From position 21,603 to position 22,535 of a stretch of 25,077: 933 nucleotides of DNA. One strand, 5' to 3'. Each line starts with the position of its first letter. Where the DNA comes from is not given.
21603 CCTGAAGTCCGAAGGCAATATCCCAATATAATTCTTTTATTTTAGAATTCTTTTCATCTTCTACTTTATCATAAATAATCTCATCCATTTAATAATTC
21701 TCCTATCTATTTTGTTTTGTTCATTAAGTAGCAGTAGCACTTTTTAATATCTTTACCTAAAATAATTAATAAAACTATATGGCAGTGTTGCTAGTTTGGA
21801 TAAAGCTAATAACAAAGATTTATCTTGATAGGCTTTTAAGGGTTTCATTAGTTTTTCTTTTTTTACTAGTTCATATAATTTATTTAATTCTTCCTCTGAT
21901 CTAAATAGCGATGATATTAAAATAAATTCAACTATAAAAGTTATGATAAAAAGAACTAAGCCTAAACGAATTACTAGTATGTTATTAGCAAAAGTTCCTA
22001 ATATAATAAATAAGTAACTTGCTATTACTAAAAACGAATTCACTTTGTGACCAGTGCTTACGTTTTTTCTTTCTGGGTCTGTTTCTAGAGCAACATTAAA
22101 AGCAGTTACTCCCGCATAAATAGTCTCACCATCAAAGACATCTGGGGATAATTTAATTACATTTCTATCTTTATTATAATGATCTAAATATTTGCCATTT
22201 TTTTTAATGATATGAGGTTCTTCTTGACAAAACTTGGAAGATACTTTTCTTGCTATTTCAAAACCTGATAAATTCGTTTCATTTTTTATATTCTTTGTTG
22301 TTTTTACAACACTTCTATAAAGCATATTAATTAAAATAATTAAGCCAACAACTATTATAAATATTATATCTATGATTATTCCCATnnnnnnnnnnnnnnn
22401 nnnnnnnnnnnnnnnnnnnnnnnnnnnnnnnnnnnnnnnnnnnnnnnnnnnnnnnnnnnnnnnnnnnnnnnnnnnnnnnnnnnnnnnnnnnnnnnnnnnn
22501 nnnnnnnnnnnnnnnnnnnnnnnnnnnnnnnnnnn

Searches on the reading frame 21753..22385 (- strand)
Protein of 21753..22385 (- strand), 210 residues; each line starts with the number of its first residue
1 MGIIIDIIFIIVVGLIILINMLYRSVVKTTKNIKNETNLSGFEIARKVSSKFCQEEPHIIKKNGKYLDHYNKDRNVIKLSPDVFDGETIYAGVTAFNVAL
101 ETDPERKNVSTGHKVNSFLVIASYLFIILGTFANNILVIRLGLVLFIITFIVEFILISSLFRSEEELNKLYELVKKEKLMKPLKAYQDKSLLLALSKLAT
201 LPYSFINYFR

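Call 4: search_protein_families(library=pfam, proteins=[window:21753-22385:-])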
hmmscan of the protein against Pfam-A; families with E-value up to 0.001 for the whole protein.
window:21753-22385:- (210 aa): 1 family
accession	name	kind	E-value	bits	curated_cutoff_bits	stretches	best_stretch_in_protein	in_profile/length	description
PF04298.18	Zn_peptidase_2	-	6e-14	52.6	27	1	7-157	3-160/218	Putative neutral zinc metallopeptidase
